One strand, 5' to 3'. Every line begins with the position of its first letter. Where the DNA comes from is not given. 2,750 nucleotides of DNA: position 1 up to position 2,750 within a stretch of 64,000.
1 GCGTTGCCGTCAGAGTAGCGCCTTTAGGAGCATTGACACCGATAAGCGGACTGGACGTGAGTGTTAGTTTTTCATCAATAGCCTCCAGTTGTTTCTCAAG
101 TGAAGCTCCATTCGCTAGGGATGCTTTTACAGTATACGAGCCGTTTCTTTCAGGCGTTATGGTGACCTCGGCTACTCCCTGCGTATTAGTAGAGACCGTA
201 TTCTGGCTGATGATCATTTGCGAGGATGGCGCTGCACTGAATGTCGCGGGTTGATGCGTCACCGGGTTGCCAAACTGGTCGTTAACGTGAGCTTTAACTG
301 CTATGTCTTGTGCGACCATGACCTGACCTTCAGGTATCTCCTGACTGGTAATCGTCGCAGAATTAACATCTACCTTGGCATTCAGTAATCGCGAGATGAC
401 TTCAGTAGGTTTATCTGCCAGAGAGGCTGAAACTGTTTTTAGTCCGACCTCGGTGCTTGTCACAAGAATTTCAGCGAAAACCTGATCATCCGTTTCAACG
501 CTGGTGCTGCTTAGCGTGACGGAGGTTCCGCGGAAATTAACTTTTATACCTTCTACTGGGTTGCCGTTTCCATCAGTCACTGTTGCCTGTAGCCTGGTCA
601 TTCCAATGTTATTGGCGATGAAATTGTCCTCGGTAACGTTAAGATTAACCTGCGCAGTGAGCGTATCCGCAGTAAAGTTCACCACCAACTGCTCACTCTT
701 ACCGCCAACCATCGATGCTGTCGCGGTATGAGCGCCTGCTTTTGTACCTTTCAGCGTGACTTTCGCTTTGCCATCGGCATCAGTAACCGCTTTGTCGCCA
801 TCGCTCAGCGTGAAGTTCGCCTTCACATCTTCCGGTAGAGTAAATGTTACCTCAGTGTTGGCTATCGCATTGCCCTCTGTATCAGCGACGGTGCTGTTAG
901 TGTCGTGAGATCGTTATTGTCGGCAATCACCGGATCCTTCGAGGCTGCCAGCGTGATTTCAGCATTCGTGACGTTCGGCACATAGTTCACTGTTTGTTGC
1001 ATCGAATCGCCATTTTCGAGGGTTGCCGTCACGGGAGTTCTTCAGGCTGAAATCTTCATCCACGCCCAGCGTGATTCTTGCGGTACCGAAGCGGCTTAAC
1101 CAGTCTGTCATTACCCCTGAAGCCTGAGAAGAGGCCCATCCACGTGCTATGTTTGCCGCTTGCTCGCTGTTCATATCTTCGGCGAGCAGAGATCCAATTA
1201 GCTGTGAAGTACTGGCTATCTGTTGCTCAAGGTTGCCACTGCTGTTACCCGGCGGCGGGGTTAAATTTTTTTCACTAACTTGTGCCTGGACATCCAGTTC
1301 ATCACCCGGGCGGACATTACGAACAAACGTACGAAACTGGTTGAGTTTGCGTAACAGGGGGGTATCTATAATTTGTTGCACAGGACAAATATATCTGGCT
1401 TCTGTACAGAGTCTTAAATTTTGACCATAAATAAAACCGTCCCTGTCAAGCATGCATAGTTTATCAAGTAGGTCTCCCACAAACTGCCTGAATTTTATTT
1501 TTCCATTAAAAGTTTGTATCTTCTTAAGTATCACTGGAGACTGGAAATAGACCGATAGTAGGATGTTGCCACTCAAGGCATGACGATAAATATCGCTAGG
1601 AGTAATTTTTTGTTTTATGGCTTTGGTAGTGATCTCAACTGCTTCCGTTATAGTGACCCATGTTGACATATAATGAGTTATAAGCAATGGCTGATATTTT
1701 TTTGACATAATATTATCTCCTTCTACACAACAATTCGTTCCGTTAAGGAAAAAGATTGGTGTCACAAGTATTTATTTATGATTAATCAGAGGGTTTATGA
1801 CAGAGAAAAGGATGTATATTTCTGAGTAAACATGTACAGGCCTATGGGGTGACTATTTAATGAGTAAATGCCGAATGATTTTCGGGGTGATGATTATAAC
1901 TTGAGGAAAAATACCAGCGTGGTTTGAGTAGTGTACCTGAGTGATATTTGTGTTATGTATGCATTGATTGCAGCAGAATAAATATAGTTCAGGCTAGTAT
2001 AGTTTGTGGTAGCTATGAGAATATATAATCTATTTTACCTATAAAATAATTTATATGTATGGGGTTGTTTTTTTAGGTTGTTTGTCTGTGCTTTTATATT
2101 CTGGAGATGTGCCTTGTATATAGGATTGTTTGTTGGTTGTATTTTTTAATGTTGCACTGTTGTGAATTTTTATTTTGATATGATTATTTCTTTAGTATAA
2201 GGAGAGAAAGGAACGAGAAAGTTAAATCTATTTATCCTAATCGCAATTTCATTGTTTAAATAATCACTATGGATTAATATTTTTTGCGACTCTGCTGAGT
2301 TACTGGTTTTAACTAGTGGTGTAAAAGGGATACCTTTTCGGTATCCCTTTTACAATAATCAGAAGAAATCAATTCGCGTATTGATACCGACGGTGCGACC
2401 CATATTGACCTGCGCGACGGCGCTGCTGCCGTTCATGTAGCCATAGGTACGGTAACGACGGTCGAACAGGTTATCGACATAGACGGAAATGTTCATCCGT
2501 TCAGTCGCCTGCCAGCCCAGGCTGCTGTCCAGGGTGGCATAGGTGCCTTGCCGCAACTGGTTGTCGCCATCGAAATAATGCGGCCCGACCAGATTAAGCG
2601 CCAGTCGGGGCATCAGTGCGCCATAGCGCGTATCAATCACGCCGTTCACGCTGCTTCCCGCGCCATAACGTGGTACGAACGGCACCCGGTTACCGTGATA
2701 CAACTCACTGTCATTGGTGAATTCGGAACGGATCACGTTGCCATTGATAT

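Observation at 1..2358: HPI right junction fused into a decayed yeeJ-like adhesin gene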

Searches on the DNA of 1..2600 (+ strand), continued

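Call 25: search_dna_similar(query=L003:10361-12300:+, collection=ecoli_genomes, mode=near, max_rows=20)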
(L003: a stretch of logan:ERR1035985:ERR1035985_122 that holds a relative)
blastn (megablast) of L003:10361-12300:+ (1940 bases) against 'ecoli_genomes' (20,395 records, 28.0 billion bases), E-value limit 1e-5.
Records with a match: 189; places in all: 191; records where one place covers at least 80% of the query: 176.
Genomes with a match: 189 of 5426; with a place that covers at least 80% of the query: 176. Places per genome that has any: lowest 1, median 1, highest 2. On chromosomes: 191 places; on plasmids: 0.
Best place of each record, by identity: >=99% 174; 80-90% 1; 60-80% 14.
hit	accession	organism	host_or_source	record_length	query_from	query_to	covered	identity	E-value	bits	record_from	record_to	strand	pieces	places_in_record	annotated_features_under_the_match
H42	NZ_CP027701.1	Escherichia coli strain 675SK2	-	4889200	1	1940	100%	99.9%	0e+0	3576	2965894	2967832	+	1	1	DUF2857 domain-containing protein | hypothetical protein (x2) | TraR/DksA family transcriptional regulator | AlpA family transcriptional regulator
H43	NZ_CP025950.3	Escherichia coli strain SCEC020023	Homo sapiens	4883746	1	1940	100%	99.9%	0e+0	3576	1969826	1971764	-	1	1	DUF2857 domain-containing protein | hypothetical protein (x2) | TraR/DksA family transcriptional regulator | AlpA family transcriptional regulator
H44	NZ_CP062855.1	Escherichia coli O20:H12 strain Res13-Lact-PEB17-18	Sus scrofa domesticus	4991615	1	1940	100%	99.9%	0e+0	3576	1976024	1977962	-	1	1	DUF2857 domain-containing protein | hypothetical protein (x2) | TraR/DksA family transcriptional regulator | AlpA family transcriptional regulator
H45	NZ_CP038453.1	Escherichia coli strain EC-129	Homosapiens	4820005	1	1940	100%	99.9%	0e+0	3576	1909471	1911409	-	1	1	DUF2857 domain-containing protein | hypothetical protein (x2) | TraR/DksA family transcriptional regulator | AlpA family transcriptional regulator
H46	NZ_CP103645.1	Escherichia coli strain 961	Homo sapiens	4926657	1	1940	100%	99.9%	0e+0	3576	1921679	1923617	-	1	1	DUF2857 domain-containing protein | hypothetical protein (x2) | TraR/DksA family transcriptional regulator | AlpA family transcriptional regulator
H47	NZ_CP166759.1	Escherichia coli strain CRE389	Homo sapiens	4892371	1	1940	100%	99.9%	0e+0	3576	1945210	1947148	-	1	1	DUF2857 domain-containing protein | hypothetical protein (x2) | TraR/DksA family transcriptional regulator | AlpA family transcriptional regulator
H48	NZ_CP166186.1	Escherichia coli strain CRE78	Homo sapiens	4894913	1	1940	100%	99.9%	0e+0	3576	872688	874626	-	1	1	DUF2857 domain-containing protein | hypothetical protein (x2) | TraR/DksA family transcriptional regulator | AlpA family transcriptional regulator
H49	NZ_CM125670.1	Escherichia coli strain 2022S01-140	Homo sapiens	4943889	1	1940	100%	99.9%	0e+0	3576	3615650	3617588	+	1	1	DUF2857 domain-containing protein | hypothetical protein (x2) | TraR/DksA family transcriptional regulator | AlpA family transcriptional regulator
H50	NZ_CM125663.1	Escherichia coli strain 2022S01-140-18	not applicable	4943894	1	1940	100%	99.9%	0e+0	3576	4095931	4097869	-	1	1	DUF2857 domain-containing protein | hypothetical protein (x2) | TraR/DksA family transcriptional regulator | AlpA family transcriptional regulator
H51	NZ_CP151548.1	Escherichia coli strain SEV1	pig carcass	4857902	1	1940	100%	99.9%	0e+0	3576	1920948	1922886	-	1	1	DUF2857 domain-containing protein | hypothetical protein (x2) | TraR/DksA family transcriptional regulator | AlpA family transcriptional regulator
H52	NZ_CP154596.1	Escherichia coli strain SEV4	pig carcass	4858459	1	1940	100%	99.9%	0e+0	3576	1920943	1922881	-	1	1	DUF2857 domain-containing protein | hypothetical protein (x2) | TraR/DksA family transcriptional regulator | AlpA family transcriptional regulator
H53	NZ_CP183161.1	Escherichia coli strain 605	Homo sapiens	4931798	1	1940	100%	99.9%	0e+0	3576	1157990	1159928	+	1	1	DUF2857 domain-containing protein | hypothetical protein (x2) | TraR/DksA family transcriptional regulator | AlpA family transcriptional regulator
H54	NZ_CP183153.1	Escherichia coli strain 572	Homo sapiens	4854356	1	1940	100%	99.9%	0e+0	3576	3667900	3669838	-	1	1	DUF2857 domain-containing protein | hypothetical protein (x2) | TraR/DksA family transcriptional regulator | AlpA family transcriptional regulator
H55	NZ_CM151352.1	Escherichia coli strain 09A19CPO004B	Homo sapiens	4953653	1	1940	100%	99.9%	0e+0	3576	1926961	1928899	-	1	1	DUF2857 domain-containing protein | hypothetical protein (x2) | TraR/DksA family transcriptional regulator | AlpA family transcriptional regulator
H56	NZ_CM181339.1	Escherichia coli strain ECKH-505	Homo sapiens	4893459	1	1940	100%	99.9%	0e+0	3576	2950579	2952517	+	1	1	DUF2857 domain-containing protein | hypothetical protein (x2) | TraR/DksA family transcriptional regulator | AlpA family transcriptional regulator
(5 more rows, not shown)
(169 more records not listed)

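Call 28: get_annotated_region(hit=H42, flank=3000)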
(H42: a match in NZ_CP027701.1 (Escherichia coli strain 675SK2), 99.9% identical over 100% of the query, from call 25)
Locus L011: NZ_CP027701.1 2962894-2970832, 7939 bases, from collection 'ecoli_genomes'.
description: Escherichia coli strain 675SK2 chromosome, complete genome
organism: Escherichia coli strain 675SK2 (NCBI taxid 562)
replicon: chromosome; assembly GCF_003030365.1
host: -; source: -; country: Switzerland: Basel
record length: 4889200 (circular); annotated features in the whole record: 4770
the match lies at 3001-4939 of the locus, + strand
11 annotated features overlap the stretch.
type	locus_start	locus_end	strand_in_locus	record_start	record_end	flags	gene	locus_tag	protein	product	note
CDS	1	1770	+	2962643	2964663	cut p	fyuA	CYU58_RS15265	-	siderophore yersiniabactin receptor FyuA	frameshifted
CDS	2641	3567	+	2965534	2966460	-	-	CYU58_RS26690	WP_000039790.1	hypothetical protein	-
CDS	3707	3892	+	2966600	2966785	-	-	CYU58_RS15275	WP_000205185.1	AlpA family transcriptional regulator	-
CDS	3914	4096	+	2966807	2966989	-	-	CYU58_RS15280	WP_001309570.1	hypothetical protein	-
CDS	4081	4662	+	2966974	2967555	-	-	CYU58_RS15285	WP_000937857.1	DUF2857 domain-containing protein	-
CDS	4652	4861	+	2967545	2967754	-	-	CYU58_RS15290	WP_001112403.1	TraR/DksA family transcriptional regulator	-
CDS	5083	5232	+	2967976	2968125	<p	-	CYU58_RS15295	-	Hha/YmoA family nucleoid-associated regulatory protein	incomplete; partial in the middle of a contig; missing N-terminus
CDS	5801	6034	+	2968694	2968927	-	-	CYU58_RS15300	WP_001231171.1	hypothetical protein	-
CDS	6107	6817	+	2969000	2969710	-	-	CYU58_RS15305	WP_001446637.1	lytic transglycosylase domain-containing protein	-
CDS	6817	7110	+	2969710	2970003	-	-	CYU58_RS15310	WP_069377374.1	TrbC/VirB2 family protein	-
CDS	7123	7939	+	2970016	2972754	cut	-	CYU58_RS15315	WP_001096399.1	VirB3 family type IV secretion system protein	-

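Call 43: search_dna_similar(query=window:503-642:+, collection=ecoli_genomes, mode=near, max_rows=10, rows=spread)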
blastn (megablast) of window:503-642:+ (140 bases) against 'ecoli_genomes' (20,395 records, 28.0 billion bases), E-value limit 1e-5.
Records with a match: 4978; places in all: 4984; records where one place covers at least 80% of the query: 4670.
Genomes with a match: 4977 of 5426; with a place that covers at least 80% of the query: 4669. Places per genome that has any: lowest 1, median 1, highest 2. On chromosomes: 4981 places; on plasmids: 3.
Best place of each record, by identity: >=99% 1388; 95-99% 938; 90-95% 2645; 80-90% 7.
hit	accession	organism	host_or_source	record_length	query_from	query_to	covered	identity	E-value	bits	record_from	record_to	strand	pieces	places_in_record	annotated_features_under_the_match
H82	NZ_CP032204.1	Escherichia coli strain AR_0013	missing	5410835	1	140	100%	100.0%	2e-66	259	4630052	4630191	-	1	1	Ig-like domain-containing protein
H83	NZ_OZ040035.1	Escherichia coli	-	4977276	1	140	100%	100.0%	2e-66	259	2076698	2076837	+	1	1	Ig-like domain-containing protein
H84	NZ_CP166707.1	Escherichia coli strain CEA212U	Human biopsy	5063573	1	140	100%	99.3%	1e-64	254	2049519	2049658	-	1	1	Ig-like domain-containing protein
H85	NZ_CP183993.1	Escherichia coli strain 736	Homo sapiens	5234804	1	140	100%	98.6%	5e-63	248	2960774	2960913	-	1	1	Ig-like domain-containing protein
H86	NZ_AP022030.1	Escherichia coli strain WP3-S18-ESBL-07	-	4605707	1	140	100%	94.7%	8e-26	235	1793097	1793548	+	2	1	Ig-like domain-containing protein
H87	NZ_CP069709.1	Escherichia coli strain EA7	pig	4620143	1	140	100%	94.0%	4e-24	230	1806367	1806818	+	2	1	yeeJ: inverse autotransporter adhesin YeeJ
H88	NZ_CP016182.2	Escherichia coli strain EC590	Homo sapiens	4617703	1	140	100%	91.8%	8e-26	237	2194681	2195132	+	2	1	Ig-like domain-containing protein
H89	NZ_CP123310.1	Escherichia coli strain AREA_C483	Homo sapiens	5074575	1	140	100%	91.8%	8e-26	237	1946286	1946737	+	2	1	yeeJ: inverse autotransporter adhesin YeeJ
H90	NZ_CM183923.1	Escherichia coli strain GMF065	Homo sapiens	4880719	1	140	100%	91.2%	4e-24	232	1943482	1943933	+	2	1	Ig-like domain-containing protein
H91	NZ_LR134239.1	Escherichia coli strain NCTC9100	missing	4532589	1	66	47%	95.5%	3e-20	106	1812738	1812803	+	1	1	yeeJ: inverse autotransporter adhesin YeeJ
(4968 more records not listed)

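Call 44: search_rna_families(source=window, start=1, end=2600, threshold=evalue, max_evalue=1)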
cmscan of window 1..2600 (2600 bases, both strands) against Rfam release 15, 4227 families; matches with E-value up to 1: 0.
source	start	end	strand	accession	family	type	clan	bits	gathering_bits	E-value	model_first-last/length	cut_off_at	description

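Call 57: get_annotated_region(hit=H27, flank=20000)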
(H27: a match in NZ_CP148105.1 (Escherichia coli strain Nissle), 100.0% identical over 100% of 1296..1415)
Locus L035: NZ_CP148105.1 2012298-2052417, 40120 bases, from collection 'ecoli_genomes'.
description: Escherichia coli strain Nissle chromosome, complete genome
organism: Escherichia coli strain Nissle (NCBI taxid 562)
replicon: chromosome; assembly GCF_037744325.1
host: missing; source: -; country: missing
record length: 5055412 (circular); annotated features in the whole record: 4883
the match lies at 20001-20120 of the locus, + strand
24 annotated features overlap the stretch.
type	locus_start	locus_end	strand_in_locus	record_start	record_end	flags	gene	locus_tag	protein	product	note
CDS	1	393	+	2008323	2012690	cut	clbN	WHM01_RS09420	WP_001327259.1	colibactin non-ribosomal peptide synthetase ClbN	-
CDS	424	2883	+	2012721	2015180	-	clbO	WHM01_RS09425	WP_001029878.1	colibactin polyketide synthase ClbO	-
CDS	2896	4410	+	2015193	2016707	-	clbP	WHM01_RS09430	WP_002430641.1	precolibactin peptidase ClbP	-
CDS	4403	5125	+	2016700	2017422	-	clbQ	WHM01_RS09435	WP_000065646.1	colibactin biosynthesis thioesterase ClbQ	-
CDS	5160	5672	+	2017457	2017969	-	clbS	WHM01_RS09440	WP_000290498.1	colibactin self-protection protein ClbS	-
CDS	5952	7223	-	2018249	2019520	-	-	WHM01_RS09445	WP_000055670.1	tyrosine-type recombinase/integrase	-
tRNA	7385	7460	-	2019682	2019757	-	-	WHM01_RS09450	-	tRNA-Asn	-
CDS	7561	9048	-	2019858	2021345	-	yeeO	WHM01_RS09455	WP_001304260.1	toxic metabolite efflux MATE transporter YeeO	-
tRNA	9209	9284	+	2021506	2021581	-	-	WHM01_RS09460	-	tRNA-Asn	-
CDS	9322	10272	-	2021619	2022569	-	cbl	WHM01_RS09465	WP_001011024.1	HTH-type transcriptional regulator Cbl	-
CDS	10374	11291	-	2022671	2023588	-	nac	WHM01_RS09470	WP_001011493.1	nitrogen assimilation transcriptional regulator NAC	-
tRNA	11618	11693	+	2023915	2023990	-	-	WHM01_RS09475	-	tRNA-Asn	-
CDS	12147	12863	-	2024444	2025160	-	yeeN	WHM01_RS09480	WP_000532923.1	YebC/PmpR family DNA-binding transcriptional regulator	-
CDS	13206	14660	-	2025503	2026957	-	amn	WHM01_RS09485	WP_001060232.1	AMP nucleosidase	-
CDS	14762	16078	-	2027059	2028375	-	shiA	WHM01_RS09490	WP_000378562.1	shikimate transporter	-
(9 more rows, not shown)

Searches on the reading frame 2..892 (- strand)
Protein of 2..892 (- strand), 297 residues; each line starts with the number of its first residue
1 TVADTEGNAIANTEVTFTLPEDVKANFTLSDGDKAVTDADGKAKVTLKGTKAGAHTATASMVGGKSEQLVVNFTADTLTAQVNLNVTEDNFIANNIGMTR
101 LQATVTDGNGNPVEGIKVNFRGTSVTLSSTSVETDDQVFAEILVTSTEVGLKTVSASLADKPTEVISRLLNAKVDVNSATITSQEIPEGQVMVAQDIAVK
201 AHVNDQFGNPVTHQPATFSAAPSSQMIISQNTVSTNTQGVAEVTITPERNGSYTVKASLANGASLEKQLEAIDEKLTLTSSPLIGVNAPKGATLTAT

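Call 63: search_protein_families(library=pfam, proteins=[window:2-892:-], max_evalue=0.001)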
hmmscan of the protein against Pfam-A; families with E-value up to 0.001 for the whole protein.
window:2-892:- (297 aa): 4 families
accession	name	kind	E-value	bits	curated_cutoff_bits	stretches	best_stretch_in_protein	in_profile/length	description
PF02369.22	Big_1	-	1e-41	141.4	34.9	3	82-161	2-83/93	Bacterial Ig-like domain (group 1)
PF09134.16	Invasin_D3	-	2.3e-16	60.5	33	3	80-159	3-83/98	Invasin, domain 3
PF13620.12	CarboxypepD_reg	-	1.1e-06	29.3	32.3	0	1-82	5-79/82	Carboxypeptidase regulatory-like domain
PF00801.26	PKD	-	3.9e-05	24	23.5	0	234-266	42-72/80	PKD domain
